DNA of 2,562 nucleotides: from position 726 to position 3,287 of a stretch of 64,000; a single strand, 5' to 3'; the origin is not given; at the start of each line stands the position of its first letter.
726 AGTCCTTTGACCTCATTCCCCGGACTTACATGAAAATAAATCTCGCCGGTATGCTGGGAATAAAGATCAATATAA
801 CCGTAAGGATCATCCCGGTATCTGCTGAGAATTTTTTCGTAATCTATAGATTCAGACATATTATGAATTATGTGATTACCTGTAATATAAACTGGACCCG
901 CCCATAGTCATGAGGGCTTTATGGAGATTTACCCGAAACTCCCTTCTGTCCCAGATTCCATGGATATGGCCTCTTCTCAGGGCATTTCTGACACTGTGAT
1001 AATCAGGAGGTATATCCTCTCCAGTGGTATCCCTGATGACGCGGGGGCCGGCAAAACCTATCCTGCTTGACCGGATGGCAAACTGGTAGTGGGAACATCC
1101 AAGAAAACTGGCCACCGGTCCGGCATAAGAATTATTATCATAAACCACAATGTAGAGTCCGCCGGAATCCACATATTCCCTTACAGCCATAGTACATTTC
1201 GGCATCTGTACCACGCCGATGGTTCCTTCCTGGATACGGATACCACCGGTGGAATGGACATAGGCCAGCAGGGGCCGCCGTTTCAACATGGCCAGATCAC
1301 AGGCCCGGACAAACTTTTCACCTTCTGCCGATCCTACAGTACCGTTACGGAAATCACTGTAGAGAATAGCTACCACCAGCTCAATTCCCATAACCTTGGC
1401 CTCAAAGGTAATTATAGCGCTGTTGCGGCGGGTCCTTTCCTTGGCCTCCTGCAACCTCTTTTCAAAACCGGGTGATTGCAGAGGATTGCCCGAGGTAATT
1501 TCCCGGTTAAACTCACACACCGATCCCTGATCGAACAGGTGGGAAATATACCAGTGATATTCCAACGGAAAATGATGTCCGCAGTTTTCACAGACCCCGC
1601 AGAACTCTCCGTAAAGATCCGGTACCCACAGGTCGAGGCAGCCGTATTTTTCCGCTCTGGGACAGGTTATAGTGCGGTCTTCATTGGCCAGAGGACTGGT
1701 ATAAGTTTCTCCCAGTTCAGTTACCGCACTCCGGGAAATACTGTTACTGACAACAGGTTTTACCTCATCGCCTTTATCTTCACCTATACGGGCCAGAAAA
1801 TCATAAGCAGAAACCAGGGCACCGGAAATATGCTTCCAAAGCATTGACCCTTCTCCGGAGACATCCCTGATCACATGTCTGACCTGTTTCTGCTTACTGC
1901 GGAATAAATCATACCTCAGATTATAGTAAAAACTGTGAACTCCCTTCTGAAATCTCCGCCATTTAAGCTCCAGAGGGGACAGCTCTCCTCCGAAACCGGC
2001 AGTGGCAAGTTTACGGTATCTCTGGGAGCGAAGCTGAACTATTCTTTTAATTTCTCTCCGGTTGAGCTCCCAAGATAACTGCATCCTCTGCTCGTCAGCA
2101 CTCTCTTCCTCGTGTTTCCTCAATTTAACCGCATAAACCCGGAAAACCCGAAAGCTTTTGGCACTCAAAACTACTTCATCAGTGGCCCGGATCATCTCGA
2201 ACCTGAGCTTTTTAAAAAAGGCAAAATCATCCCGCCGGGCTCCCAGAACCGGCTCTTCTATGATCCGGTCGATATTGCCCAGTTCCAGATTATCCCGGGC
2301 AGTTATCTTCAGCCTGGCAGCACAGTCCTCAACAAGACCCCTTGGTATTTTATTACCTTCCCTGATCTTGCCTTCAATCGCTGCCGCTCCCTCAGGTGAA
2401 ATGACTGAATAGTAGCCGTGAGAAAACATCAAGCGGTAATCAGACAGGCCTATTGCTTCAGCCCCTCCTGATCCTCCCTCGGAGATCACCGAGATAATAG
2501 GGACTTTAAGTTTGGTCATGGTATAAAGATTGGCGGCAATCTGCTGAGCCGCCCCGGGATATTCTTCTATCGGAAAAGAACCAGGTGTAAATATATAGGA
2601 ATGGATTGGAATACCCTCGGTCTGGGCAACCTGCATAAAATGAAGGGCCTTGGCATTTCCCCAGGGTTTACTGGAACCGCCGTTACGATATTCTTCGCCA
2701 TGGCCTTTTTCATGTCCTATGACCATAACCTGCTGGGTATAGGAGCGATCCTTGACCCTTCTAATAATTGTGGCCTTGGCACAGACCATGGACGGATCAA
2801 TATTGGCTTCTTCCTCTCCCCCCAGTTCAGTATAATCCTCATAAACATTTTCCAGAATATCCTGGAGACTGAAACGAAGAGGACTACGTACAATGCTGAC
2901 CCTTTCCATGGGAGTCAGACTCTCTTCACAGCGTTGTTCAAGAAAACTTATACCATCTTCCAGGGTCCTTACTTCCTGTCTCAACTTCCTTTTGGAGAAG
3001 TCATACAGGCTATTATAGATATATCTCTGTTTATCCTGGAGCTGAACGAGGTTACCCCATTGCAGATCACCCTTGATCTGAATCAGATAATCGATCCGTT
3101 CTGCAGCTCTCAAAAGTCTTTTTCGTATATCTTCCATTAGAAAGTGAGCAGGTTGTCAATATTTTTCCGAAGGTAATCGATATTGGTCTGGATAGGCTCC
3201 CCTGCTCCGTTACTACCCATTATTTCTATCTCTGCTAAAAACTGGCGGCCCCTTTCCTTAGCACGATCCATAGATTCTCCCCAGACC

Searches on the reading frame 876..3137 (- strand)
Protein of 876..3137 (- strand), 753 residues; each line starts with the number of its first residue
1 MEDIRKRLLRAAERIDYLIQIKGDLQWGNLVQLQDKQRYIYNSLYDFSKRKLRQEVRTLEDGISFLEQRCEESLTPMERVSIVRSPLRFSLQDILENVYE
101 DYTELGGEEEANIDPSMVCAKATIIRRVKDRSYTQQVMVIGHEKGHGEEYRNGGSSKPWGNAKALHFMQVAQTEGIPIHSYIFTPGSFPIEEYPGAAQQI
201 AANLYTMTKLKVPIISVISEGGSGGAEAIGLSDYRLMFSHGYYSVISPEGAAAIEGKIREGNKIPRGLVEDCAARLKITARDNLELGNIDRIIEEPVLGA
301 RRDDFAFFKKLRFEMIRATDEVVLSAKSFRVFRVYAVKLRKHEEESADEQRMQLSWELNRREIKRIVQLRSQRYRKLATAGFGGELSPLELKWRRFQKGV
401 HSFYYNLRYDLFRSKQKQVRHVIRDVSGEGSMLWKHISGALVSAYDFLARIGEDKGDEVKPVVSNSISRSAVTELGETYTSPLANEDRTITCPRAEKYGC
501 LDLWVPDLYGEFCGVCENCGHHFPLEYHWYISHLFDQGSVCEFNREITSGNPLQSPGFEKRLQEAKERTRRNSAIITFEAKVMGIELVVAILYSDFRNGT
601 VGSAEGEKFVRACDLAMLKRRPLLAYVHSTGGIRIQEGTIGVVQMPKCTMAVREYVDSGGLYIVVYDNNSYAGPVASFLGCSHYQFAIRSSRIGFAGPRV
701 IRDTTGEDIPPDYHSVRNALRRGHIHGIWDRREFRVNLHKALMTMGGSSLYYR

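Call 13: search_protein_families(library=pfam, proteins=[window:876-3137:-])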
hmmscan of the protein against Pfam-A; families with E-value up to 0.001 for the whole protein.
window:876-3137:- (753 aa): 2 families
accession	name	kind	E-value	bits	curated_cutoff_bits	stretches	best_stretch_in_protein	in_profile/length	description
PF03255.19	ACCA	-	6.9e-56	190.1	23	1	45-322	22-290/310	Acetyl co-enzyme A carboxylase carboxyltransferase-like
PF01039.27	Carboxyl_trans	-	1.5e-13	50.6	22.3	2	564-709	36-181/493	Carboxyl transferase domain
